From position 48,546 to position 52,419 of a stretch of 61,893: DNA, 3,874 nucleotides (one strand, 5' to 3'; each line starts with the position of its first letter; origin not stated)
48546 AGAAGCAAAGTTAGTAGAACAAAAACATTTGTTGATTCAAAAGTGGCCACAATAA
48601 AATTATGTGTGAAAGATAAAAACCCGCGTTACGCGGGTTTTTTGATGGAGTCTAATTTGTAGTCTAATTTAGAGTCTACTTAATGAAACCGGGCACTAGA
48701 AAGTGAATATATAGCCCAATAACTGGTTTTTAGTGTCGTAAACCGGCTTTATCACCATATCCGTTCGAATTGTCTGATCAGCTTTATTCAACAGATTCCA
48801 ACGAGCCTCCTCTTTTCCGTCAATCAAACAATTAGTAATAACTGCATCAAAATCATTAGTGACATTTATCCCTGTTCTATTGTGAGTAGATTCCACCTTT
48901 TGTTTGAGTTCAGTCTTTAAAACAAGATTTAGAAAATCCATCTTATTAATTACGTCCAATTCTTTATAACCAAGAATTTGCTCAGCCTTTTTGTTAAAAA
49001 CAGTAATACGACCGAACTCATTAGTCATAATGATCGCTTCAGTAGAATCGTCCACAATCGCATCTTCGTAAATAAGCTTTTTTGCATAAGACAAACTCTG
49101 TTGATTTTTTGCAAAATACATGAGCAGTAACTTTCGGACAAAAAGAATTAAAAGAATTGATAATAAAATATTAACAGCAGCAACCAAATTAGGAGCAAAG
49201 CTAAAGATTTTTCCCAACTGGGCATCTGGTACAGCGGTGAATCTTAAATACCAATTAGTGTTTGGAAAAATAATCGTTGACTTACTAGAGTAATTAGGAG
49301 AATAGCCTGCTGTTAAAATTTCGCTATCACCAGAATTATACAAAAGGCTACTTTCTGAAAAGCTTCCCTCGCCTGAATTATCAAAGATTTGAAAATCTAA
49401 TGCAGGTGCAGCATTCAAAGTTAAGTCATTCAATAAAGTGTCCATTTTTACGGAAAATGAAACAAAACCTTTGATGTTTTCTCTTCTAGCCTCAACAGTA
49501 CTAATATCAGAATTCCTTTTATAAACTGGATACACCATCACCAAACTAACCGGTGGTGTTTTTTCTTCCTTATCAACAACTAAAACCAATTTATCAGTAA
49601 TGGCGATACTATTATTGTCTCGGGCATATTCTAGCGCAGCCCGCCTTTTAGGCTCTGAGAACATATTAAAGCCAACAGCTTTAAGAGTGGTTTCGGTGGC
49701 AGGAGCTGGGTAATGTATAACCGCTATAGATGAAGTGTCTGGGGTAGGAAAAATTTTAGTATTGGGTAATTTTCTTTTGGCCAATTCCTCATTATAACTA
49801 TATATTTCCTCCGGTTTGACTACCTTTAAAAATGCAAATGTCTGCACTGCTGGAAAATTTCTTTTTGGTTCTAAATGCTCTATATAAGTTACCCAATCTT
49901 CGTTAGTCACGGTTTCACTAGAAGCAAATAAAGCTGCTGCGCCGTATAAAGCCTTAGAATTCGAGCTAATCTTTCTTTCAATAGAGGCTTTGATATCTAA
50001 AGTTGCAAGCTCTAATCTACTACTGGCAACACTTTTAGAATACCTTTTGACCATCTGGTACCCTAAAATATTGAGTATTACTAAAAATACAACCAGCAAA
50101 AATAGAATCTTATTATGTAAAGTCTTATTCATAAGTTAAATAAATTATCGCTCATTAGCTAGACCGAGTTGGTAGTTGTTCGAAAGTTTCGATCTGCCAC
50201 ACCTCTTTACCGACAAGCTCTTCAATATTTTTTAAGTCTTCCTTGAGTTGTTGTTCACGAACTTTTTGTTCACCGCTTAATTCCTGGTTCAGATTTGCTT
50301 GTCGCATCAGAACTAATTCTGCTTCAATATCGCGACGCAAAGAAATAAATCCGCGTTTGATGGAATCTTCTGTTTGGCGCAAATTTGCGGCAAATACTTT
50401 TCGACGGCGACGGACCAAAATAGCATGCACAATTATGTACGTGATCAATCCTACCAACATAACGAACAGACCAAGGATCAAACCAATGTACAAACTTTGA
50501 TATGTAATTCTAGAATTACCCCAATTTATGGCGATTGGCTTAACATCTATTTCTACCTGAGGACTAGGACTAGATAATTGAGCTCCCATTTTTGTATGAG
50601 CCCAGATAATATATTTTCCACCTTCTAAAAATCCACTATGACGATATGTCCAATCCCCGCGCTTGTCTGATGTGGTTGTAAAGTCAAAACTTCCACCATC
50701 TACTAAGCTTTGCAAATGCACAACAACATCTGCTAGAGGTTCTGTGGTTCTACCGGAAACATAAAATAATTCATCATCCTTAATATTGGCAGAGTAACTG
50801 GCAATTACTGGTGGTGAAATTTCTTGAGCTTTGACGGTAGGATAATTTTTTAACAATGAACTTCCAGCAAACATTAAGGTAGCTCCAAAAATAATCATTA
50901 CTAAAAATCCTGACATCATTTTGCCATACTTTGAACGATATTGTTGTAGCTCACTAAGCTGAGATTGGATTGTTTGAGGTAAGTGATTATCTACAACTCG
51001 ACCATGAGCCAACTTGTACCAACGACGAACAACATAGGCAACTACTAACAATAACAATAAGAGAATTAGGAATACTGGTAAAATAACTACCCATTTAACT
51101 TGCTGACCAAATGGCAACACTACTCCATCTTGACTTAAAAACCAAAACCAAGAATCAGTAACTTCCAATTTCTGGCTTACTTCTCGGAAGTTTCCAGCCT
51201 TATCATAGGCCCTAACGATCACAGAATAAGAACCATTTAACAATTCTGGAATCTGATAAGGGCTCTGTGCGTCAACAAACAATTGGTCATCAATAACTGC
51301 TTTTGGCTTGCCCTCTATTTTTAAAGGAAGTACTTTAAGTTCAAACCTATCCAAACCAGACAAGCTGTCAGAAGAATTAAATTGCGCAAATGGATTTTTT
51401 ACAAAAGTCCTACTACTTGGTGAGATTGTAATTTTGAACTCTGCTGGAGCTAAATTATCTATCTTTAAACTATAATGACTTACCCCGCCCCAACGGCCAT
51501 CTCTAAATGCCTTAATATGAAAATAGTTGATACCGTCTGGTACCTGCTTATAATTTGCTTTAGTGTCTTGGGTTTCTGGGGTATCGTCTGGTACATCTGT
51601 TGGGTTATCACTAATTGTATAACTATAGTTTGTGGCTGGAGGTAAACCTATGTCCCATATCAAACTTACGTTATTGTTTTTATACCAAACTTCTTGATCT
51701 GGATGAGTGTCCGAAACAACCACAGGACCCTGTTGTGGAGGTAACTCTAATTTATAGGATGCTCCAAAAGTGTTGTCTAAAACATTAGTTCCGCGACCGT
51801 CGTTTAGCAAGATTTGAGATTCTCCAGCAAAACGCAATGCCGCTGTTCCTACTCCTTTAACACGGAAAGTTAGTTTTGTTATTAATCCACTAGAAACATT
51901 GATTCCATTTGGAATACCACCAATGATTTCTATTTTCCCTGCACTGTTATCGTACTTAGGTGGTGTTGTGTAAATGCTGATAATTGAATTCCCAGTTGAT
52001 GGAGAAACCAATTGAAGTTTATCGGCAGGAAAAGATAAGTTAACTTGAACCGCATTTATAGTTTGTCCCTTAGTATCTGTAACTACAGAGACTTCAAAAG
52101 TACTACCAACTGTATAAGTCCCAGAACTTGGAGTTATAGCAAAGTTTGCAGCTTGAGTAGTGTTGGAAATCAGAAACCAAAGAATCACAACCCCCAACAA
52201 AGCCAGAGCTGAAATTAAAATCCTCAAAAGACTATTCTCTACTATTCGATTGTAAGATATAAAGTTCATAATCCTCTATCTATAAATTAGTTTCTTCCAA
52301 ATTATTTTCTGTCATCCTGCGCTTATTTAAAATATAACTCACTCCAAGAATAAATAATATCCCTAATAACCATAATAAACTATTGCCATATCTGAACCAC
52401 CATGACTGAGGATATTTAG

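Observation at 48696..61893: Six-gene surface operon: giant LamG fibre, TM protein, dockerin protein, two cohesin-like proteins, CHASE/PAS sensor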

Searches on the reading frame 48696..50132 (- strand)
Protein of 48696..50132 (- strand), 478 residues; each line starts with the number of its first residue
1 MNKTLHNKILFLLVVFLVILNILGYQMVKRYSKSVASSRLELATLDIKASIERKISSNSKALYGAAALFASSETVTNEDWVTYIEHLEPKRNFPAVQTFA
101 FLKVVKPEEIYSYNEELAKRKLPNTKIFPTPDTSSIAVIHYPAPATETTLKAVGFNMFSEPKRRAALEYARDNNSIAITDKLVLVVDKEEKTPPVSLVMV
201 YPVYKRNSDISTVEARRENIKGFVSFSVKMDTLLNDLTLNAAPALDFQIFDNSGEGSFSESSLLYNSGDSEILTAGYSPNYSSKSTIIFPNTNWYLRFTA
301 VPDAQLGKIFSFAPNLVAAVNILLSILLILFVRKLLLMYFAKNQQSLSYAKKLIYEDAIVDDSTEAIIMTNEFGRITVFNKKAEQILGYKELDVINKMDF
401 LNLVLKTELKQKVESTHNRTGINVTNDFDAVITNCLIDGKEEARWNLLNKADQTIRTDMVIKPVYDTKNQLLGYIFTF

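Call 5: search_protein_families(library=pfam, proteins=[window:48696-50132:-], max_evalue=0.1)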
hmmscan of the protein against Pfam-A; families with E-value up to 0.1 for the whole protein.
window:48696-50132:- (478 aa): 6 families
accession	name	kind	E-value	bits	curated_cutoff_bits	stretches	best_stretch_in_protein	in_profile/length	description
PF03924.19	CHASE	-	7.5e-38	130.6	25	1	74-253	2-180/189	CHASE domain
PF00989.32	PAS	-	5e-10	39.8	22.6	1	357-478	4-110/113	PAS fold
PF13426.13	PAS_9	-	1.4e-05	25.8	27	1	365-478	2-98/103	PAS domain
PF13188.13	PAS_8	-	0.00016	21.9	21.8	1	358-395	5-44/65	PAS domain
PF24820.1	Diguanyl_cycl_sensor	-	0.02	15.3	28.1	1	363-414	5-58/109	Diguanylate cyclase-like sensor domain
PF15330.11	SIT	-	0.065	14.2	27.6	0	9-37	6-34/114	SHP2-interacting transmembrane adaptor protein, SIT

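Call 10: search_protein_families(library=ncbifam, proteins=[window:48696-50132:-], max_evalue=0.1)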
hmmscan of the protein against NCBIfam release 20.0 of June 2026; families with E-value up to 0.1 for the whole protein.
window:48696-50132:- (478 aa): 7 families
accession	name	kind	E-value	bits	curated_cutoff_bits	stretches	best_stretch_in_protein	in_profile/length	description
TIGR00229.1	sensory_box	domain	1.6e-07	31.5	22.9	1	358-415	9-64/126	PAS domain S-box protein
NF045675.1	PhdiestaseDibA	equivalog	0.00054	18.4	980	1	318-397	41-121/623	phosphodiesterase DibA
NF007474.0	PRK10060.1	equivalog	0.00059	18.2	782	1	349-418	106-172/663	cyclic di-GMP phosphodiesterase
NF033092.0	HK_WalK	equivalog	0.0034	16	725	1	357-426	261-331/594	cell wall metabolism sensor histidine kinase WalK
NF046044.1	PnpS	equivalog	0.011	14.8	400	1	357-418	58-118/390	two-component system histidine kinase PnpS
NF008468.0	PRK11360.1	equivalog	0.013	13.8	646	1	354-417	268-331/616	two-component system sensor histidine kinase AtoS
TIGR02966.1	phoR_proteo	equivalog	0.016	14.3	334.2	1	360-425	12-76/333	phosphate regulon sensor histidine kinase PhoR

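Call 11: search_protein_families(library=phrogs, proteins=[window:48696-50132:-], max_evalue=0.01)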
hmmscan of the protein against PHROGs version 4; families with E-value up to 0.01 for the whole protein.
window:48696-50132:- (478 aa): 0 families

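Call 98: search_protein_families(library=padloc, proteins=[window:48696-50132:-], max_evalue=0.001)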
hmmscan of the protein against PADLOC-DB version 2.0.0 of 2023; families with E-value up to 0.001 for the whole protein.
window:48696-50132:- (478 aa): 0 families

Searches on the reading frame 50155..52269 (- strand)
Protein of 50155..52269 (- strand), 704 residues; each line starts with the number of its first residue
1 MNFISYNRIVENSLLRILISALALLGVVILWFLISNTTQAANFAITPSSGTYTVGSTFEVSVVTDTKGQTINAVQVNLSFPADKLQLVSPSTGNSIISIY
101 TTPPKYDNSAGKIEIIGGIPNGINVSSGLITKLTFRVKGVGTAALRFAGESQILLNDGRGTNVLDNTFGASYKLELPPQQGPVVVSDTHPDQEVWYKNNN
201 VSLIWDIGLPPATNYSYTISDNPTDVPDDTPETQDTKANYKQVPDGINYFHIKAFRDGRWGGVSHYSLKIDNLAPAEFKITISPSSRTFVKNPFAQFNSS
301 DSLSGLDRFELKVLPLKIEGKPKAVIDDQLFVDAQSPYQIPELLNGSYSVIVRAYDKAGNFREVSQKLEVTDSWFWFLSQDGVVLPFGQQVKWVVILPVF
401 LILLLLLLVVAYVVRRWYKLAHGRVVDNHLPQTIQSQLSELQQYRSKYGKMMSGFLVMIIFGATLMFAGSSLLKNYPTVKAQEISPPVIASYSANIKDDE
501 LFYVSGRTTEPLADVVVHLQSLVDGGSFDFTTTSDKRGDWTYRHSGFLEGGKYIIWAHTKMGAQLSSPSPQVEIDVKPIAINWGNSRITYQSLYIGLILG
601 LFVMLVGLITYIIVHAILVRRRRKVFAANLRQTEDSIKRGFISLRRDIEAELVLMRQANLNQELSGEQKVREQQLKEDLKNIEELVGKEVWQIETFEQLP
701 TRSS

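Call 5: search_protein_families(library=pfam, proteins=[window:50155-52269:-], max_evalue=0.1)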
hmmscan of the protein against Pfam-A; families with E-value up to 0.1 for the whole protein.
window:50155-52269:- (704 aa): 5 families
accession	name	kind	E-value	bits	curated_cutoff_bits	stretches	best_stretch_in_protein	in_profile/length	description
PF00963.24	Cohesin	-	2.6e-06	28.1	24.1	1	50-143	10-107/139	Cohesin domain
PF19077.6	Big_13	-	9.2e-06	26.5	27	1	341-370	70-98/102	Bacterial Ig-like domain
PF19506.4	DUF6040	-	0.014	15.3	23.4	1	377-418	184-223/233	Family of unknown function (DUF6040)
PF12245.14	Big_3_2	-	0.026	15.2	23.3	1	334-368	83-118/122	Bacterial Ig-like domain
PF13620.12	CarboxypepD_reg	-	0.096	13.5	32.3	0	504-543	6-43/82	Carboxypeptidase regulatory-like domain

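Call 10: search_protein_families(library=ncbifam, proteins=[window:50155-52269:-], max_evalue=0.1)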
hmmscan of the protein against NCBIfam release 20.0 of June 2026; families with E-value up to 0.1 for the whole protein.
window:50155-52269:- (704 aa): 2 families
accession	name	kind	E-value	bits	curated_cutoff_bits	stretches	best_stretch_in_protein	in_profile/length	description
NF033510.3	Ca_tandemer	repeat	0.0015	18.9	50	0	337-360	71-94/96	Ca2+-stabilized repeat-containing adhesin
NF047446.1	barrel_OmpL47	domain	0.02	15.3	40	0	330-364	29-61/68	OmpL47-type beta-barrel domain-containing protein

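Call 11: search_protein_families(library=phrogs, proteins=[window:50155-52269:-], max_evalue=0.01)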
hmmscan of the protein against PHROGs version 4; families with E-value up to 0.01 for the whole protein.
window:50155-52269:- (704 aa): 0 families

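Call 98: search_protein_families(library=padloc, proteins=[window:50155-52269:-], max_evalue=0.001)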
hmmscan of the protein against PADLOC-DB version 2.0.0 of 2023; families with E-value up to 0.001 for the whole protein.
window:50155-52269:- (704 aa): 0 families
